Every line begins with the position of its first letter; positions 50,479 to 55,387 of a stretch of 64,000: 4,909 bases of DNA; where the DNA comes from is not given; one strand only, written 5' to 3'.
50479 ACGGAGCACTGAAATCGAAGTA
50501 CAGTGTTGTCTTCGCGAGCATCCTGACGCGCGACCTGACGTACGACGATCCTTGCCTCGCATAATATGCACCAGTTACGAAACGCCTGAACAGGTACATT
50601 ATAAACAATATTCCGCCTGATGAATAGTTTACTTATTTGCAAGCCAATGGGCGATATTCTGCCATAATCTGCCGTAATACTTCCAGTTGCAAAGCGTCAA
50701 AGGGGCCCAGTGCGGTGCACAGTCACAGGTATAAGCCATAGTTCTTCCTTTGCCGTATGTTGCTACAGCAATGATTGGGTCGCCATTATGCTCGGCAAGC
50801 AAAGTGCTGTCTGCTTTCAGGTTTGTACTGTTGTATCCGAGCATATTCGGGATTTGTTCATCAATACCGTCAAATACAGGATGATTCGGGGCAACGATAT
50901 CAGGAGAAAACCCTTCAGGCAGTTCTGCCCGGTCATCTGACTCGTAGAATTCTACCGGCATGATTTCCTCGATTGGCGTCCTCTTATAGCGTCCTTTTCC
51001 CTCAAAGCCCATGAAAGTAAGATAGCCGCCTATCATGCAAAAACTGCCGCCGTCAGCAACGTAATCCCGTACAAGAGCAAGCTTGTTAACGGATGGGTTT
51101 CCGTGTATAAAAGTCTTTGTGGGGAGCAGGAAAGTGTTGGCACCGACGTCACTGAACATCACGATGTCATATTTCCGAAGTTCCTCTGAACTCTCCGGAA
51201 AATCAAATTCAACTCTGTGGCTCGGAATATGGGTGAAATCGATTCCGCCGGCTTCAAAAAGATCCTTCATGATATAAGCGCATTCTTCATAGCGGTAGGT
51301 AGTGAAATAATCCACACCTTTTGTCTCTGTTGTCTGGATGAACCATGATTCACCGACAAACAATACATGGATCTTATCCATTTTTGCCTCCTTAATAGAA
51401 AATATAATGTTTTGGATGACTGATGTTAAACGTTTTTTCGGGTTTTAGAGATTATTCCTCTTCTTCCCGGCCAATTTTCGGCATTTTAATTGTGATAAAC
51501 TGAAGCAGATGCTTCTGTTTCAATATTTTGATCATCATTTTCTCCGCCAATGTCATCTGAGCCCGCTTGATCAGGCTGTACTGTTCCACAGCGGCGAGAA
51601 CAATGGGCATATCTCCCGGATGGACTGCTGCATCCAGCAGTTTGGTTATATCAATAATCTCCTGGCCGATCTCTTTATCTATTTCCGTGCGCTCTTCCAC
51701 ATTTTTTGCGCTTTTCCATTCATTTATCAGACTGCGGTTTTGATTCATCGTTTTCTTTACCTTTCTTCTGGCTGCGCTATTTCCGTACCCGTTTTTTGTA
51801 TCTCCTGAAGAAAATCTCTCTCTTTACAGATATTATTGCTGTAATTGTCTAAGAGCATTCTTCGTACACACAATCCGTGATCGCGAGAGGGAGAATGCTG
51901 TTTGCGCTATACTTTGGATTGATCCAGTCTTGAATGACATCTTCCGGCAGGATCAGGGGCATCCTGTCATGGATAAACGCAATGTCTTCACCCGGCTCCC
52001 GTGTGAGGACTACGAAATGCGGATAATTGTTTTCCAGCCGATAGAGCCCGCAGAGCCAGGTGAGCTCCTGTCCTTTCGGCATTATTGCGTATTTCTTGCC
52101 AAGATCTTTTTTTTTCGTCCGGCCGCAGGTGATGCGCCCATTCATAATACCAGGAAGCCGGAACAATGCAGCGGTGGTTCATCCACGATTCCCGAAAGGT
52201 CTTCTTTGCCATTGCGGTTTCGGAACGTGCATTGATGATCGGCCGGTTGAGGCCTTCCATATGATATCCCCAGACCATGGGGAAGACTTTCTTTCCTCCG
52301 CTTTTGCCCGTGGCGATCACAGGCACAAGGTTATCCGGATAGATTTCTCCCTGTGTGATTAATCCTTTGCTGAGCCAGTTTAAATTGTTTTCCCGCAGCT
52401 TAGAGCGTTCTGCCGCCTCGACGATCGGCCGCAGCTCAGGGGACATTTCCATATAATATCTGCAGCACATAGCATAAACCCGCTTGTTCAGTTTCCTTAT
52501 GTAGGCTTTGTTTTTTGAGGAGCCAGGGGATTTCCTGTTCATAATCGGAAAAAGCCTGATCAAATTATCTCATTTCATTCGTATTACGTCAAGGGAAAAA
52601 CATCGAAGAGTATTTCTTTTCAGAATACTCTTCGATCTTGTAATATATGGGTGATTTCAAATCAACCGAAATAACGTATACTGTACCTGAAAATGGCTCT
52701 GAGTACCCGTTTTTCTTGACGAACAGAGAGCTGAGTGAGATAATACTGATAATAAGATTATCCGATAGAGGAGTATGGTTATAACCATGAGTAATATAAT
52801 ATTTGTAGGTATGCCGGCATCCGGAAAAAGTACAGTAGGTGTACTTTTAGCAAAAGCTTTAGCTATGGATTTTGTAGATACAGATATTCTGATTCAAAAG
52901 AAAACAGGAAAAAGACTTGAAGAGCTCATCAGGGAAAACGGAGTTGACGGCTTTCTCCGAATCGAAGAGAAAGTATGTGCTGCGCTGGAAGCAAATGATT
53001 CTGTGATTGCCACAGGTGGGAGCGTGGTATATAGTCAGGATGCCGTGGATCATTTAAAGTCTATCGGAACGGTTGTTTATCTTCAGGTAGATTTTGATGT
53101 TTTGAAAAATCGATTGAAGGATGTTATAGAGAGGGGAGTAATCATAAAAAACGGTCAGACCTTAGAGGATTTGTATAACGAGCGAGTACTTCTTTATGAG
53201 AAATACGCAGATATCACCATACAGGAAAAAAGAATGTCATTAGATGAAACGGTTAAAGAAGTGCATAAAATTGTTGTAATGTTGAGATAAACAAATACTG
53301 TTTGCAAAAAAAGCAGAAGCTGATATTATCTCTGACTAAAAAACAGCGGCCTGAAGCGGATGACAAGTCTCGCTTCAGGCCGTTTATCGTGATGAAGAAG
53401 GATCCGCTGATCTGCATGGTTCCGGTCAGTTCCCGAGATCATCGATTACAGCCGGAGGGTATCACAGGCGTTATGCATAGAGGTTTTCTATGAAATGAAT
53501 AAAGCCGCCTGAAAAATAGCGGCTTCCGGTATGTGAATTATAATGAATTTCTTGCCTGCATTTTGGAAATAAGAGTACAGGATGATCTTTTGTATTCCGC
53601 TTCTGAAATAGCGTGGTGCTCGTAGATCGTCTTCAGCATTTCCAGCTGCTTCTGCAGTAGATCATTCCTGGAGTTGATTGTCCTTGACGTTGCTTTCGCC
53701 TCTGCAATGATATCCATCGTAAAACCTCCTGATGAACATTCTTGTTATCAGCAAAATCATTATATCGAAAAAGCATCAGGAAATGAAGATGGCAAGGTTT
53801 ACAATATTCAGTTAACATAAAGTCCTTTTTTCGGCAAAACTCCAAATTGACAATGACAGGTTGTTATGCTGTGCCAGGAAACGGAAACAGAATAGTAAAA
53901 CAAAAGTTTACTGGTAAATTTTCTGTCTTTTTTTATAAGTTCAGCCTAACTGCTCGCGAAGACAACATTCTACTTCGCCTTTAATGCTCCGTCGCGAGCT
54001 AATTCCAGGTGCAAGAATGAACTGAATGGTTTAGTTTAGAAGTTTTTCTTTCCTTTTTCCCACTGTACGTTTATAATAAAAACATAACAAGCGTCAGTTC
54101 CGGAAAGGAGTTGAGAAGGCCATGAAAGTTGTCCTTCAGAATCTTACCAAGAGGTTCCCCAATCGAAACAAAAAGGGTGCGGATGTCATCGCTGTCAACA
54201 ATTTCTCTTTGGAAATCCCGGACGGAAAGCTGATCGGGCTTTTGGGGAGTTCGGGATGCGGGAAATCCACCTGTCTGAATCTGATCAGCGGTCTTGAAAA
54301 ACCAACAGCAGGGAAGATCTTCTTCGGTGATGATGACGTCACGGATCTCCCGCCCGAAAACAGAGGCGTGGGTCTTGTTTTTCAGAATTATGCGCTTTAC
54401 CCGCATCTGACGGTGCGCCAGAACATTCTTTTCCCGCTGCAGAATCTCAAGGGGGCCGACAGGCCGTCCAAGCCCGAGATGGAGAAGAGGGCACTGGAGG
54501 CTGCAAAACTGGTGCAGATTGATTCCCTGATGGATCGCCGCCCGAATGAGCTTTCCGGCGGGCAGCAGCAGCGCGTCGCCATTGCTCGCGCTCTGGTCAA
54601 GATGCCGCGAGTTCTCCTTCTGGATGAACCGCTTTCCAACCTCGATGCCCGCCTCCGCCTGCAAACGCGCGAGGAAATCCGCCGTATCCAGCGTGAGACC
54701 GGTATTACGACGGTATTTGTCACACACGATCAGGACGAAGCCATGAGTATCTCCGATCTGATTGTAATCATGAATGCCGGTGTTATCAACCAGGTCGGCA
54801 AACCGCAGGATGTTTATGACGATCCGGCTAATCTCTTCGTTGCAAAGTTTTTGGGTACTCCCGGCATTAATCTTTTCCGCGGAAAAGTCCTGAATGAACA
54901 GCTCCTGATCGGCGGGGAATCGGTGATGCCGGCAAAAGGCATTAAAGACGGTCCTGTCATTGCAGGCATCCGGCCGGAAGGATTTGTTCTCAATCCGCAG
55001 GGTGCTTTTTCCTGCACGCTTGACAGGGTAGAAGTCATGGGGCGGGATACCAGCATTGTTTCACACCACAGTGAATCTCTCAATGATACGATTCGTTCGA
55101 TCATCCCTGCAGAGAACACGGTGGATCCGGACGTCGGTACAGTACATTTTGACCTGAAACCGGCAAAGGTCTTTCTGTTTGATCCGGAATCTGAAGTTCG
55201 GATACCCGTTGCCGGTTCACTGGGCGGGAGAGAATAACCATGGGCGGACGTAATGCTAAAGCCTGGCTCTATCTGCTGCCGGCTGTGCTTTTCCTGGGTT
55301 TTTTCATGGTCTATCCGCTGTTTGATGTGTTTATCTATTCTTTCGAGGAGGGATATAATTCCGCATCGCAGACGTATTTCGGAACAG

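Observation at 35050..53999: Five-copy family of a structured ~48-nt palindromic intergenic element with compensatory base changes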

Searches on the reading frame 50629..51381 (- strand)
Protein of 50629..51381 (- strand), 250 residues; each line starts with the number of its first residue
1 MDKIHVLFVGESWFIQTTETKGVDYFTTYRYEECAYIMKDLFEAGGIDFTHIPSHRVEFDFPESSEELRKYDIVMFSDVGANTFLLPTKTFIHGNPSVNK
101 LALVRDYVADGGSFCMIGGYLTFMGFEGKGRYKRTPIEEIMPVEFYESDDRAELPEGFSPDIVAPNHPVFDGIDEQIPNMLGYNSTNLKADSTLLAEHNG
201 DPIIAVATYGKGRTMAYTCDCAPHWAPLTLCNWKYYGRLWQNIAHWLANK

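Call 14: search_protein_families(library=pfam, proteins=[window:50629-51381:-])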
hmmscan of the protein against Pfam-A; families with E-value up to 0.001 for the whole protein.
window:50629-51381:- (250 aa): 2 families
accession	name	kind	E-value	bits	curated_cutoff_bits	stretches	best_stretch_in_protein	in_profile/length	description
PF07090.17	GATase1_like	-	6.4e-88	294.9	27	1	6-248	2-246/247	Putative glutamine amidotransferase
PF24157.1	DUF7408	-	1.9e-05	25.2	27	1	101-218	56-153/174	Domain of unknown function (DUF7408)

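Call 15: find_encoding_contigs(protein=window:50629-51381:-, flank=10000, max_places=6)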
Protein window:50629-51381:- (250 aa): 16 contigs read that carry it; 6 places shown.
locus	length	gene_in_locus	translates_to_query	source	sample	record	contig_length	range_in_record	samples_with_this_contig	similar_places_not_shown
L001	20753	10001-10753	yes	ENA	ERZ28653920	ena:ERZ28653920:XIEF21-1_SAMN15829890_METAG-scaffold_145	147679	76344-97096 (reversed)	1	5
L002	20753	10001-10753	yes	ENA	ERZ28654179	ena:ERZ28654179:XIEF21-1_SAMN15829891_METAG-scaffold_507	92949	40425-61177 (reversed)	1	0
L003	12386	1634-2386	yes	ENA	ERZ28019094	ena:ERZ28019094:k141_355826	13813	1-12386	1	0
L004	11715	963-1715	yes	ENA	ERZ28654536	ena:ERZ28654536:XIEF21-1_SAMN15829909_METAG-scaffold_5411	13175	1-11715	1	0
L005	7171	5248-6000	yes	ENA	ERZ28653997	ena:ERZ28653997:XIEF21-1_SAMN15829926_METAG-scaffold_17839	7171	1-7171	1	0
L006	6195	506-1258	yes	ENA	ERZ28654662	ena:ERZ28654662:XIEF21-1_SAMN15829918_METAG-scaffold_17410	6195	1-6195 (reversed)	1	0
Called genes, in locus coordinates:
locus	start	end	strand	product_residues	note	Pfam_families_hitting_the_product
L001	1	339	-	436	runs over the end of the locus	PF00275:EPSP_synthase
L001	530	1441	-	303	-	-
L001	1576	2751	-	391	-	PF01041:DegT_DnrJ_EryC1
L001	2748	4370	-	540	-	PF01547:SBP_bac_1, PF13416:SBP_bac_8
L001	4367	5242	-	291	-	PF00528:BPD_transp_1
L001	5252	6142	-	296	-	PF00528:BPD_transp_1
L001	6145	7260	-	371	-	PF00005:ABC_tran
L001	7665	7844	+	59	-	-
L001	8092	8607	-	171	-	PF13238:AAA_18, PF13671:AAA_33 (weak), PF01202:SKI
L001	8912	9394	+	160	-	PF02586:SRAP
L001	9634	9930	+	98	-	-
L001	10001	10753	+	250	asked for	PF07090:GATase1_like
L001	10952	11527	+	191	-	PF00657:Lipase_GDSL, PF13472:Lipase_GDSL_2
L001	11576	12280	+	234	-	PF00106:adh_short, PF13561:adh_short_C2, PF23441:SDR (weak)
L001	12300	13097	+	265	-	PF01261:AP_endonuc_2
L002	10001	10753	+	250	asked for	PF07090:GATase1_like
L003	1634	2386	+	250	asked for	PF07090:GATase1_like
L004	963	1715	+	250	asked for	PF07090:GATase1_like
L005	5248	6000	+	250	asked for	PF07090:GATase1_like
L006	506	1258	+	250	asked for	PF07090:GATase1_like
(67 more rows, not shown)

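Call 50: find_homologous_proteins(query=window:50629-51381:-, max_evalue=1e-30)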
Query window:50629-51381:- (250 aa): 511 proteins with E <= 1e-30 among 705 candidates; the best 120 are listed.
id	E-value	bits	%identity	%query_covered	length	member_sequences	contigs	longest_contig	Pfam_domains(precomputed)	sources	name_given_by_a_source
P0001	2.8e-158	543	91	100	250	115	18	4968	PF07090.18,PF24157.2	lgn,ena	-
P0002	5.9e-150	516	84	100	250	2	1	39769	PF07090.18,PF24157.2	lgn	-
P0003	8.2e-123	427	72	99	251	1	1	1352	PF07090.18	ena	-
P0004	8.3e-123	427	98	75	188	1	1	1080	PF07090.18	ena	-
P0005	1.4e-121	423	71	99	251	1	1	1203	PF07090.18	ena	-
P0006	5.7e-120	418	71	99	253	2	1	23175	PF07090.18,PF24157.2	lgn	-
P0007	5.0e-119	415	70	99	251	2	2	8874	PF07090.18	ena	-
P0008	5.6e-119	415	70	99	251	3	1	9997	PF07090.18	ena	-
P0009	7.0e-119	414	69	99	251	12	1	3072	PF07090.18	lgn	-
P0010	1.4e-116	407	66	99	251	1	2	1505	PF07090.18,PF24157.2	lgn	-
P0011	7.7e-116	404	68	99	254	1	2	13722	PF07090.18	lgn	-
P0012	1.2e-115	404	67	99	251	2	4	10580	PF07090.18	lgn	-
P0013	5.3e-115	401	69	99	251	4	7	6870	PF07090.18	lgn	-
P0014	8.0e-112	391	64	99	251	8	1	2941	PF07090.18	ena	-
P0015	1.0e-110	387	68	99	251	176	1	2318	PF07090.18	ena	-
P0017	2.7e-109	383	65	99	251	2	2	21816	PF07090.18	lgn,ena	-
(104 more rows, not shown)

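Call 51: find_encoding_contigs(protein=P0002, flank=10000, max_places=2)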
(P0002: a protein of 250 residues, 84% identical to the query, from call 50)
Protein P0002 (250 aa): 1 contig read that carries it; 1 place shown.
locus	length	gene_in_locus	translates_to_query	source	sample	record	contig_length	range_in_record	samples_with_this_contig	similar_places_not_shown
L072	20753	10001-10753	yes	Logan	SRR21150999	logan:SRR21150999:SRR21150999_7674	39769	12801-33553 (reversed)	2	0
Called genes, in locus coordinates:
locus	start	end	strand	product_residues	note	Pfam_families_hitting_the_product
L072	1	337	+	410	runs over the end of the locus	PF01022:HTH_5 (faint), PF13412:HTH_24 (weak), PF25213:HVO_A0261_N (weak), PF00480:ROK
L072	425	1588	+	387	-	PF07690:MFS_1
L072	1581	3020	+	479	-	PF00324:AA_permease, PF13520:AA_permease_2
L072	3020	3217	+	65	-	PF13237:Fer4_10, PF00037:Fer4, PF12837:Fer4_6 (weak), PF12838:Fer4_7, PF13187:Fer4_9, PF12797:Fer4_2 (weak), PF12837:Fer4_6 (weak), PF00037:Fer4 (weak), +5 more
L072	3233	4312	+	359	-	PF01855:POR_N, PF17147:PFOR_II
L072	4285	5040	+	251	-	PF02775:TPP_enzyme_C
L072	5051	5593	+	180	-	PF01558:POR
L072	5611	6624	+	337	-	PF00389:2-Hacid_dh, PF02826:2-Hacid_dh_C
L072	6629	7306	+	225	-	PF01144:CoA_trans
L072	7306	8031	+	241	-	PF01144:CoA_trans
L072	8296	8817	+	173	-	-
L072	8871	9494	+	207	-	-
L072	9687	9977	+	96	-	-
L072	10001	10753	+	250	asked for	PF07090:GATase1_like, PF24157:DUF7408 (faint)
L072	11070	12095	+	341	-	PF00356:LacI, PF00532:Peripla_BP_1, PF13407:Peripla_BP_4, PF13377:Peripla_BP_3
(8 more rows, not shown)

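Call 52: find_encoding_contigs(protein=P0006, flank=10000, max_places=2)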
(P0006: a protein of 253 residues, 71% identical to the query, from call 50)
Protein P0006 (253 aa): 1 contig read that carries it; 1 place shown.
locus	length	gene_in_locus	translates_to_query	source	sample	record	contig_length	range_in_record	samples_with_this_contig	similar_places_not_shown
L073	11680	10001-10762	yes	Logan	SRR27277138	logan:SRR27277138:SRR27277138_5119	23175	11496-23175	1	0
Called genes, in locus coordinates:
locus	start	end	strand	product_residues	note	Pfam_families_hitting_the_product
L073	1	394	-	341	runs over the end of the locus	PF13102:Phage_int_SAM_5 (weak), PF00589:Phage_integrase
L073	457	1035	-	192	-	-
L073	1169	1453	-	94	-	-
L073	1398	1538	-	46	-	-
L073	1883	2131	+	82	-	-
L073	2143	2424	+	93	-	-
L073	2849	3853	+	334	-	PF00356:LacI, PF00532:Peripla_BP_1, PF13407:Peripla_BP_4, PF13377:Peripla_BP_3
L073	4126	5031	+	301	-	PF00532:Peripla_BP_1, PF13407:Peripla_BP_4, PF13377:Peripla_BP_3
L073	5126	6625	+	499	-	PF00005:ABC_tran, PF02463:SMC_N (faint), PF13476:AAA_23 (faint), PF25201:nSTAND6 (faint), PF13304:AAA_21 (faint), PF00005:ABC_tran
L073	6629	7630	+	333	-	PF02653:BPD_transp_2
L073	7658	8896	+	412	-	PF04389:Peptidase_M28 (faint), PF01546:Peptidase_M20, PF07687:M20_dimer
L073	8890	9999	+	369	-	PF04389:Peptidase_M28, PF01546:Peptidase_M20 (faint)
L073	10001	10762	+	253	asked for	PF07090:GATase1_like, PF24157:DUF7408 (faint)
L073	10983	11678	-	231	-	?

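Call 53: find_encoding_contigs(protein=P0017, flank=10000, max_places=2)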
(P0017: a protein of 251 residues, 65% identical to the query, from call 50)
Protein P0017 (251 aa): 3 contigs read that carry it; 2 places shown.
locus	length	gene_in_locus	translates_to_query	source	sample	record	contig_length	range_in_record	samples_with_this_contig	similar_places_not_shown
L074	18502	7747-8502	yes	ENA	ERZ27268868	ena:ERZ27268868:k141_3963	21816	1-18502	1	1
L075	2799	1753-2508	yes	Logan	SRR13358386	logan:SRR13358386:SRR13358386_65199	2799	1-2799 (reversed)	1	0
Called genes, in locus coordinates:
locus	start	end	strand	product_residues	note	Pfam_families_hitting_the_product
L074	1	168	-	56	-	?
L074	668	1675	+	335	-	PF00356:LacI, PF00532:Peripla_BP_1, PF13407:Peripla_BP_4, PF13377:Peripla_BP_3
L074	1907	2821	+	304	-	PF00532:Peripla_BP_1, PF13407:Peripla_BP_4, PF13377:Peripla_BP_3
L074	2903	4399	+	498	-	PF00005:ABC_tran, PF02463:SMC_N (faint), PF13476:AAA_23 (faint), PF00004:AAA (faint), PF13304:AAA_21 (faint), PF00005:ABC_tran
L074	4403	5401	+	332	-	PF02653:BPD_transp_2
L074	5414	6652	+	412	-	PF04389:Peptidase_M28 (weak), PF01546:Peptidase_M20, PF07687:M20_dimer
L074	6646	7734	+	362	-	PF04389:Peptidase_M28, PF01546:Peptidase_M20 (weak)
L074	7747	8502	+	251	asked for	PF07090:GATase1_like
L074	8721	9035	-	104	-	PF00589:Phage_integrase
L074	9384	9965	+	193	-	-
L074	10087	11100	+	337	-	PF01841:Transglut_core, PF04473:DUF553 (weak)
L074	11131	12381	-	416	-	PF14659:Phage_int_SAM_3 (weak), PF00589:Phage_integrase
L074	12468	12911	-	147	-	PF05105:Phage_holin_4_1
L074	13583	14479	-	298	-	PF00877:NLPC_P60 (weak), PF01471:PG_binding_1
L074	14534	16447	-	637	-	PF05895:DUF859, PF09458:H_lectin (weak)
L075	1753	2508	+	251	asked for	PF07090:GATase1_like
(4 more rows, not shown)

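Call 60: find_encoding_contigs(protein=P0001, flank=5000, max_places=5)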
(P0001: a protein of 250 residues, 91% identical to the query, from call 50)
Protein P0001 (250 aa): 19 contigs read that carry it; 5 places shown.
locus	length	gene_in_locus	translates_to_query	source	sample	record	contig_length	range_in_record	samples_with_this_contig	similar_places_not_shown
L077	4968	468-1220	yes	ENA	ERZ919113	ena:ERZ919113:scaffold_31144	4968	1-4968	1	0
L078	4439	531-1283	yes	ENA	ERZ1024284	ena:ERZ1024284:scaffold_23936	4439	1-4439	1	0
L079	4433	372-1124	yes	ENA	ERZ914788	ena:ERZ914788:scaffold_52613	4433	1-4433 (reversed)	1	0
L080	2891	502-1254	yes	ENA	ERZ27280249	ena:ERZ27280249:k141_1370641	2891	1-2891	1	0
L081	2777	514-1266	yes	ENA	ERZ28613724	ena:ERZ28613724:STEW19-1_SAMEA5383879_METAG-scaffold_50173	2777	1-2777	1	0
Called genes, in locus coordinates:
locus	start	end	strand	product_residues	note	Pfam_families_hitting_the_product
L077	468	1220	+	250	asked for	PF07090:GATase1_like, PF24157:DUF7408 (faint)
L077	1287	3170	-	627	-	-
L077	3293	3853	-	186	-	PF02482:Ribosomal_S30AE, PF16321:Ribosom_S30AE_C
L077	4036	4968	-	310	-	?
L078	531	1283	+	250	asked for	PF07090:GATase1_like, PF24157:DUF7408 (faint)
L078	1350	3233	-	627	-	-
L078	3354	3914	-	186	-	PF02482:Ribosomal_S30AE, PF16321:Ribosom_S30AE_C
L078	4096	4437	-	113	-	?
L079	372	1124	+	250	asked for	PF07090:GATase1_like, PF24157:DUF7408 (faint)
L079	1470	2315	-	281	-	-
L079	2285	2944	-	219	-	-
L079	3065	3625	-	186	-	PF02482:Ribosomal_S30AE, PF16321:Ribosom_S30AE_C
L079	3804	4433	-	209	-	?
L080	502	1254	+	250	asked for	PF07090:GATase1_like, PF24157:DUF7408 (faint)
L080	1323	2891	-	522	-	?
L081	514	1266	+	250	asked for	PF07090:GATase1_like, PF24157:DUF7408 (faint)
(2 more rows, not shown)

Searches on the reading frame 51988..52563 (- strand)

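Call 47: search_protein_families(library=pfam, max_evalue=0.00001, proteins=[window:51988-52563:-])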
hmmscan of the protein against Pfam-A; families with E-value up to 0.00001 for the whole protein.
window:51988-52563:- (191 aa): 1 family
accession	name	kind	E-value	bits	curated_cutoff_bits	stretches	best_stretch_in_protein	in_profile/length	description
PF02586.19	SRAP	-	4e-16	59.6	27.1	1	32-153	1-117/214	SOS response associated peptidase (SRAP)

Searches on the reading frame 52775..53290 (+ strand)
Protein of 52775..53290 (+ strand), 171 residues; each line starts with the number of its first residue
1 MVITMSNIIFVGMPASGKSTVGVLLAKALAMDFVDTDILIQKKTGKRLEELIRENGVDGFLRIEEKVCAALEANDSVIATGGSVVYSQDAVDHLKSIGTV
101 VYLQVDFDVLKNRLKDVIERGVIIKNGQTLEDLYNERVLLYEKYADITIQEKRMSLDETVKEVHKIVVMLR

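Call 48: search_protein_families(library=pfam, max_evalue=0.00001, proteins=[window:52775-53290:+])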
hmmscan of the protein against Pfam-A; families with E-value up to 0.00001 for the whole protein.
window:52775-53290:+ (171 aa): 3 families
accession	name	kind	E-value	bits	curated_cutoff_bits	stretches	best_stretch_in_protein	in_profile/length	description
PF01202.28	SKI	-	3.4e-36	125.2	22.1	1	15-165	2-156/159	Shikimate kinase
PF13238.12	AAA_18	-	1.3e-08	35.7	29.4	1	8-125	1-119/128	AAA domain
PF13671.12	AAA_33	-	6.1e-06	27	27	1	8-79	2-75/143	AAA domain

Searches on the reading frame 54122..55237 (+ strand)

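Call 14: search_protein_families(library=pfam, proteins=[window:54122-55237:+])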
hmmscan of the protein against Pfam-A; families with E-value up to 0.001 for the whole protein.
window:54122-55237:+ (371 aa): 3 families
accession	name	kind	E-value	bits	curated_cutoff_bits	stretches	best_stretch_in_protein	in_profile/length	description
PF00005.33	ABC_tran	-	7.6e-38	130.6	25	1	25-171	1-136/137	ABC transporter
PF17850.7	CysA_C_terminal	-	0.00044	21.2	29.7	0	250-286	1-39/43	CysA C-terminal regulatory domain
PF17912.7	OB_MalK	-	0.00062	21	27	0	245-286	1-51/53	MalK OB fold domain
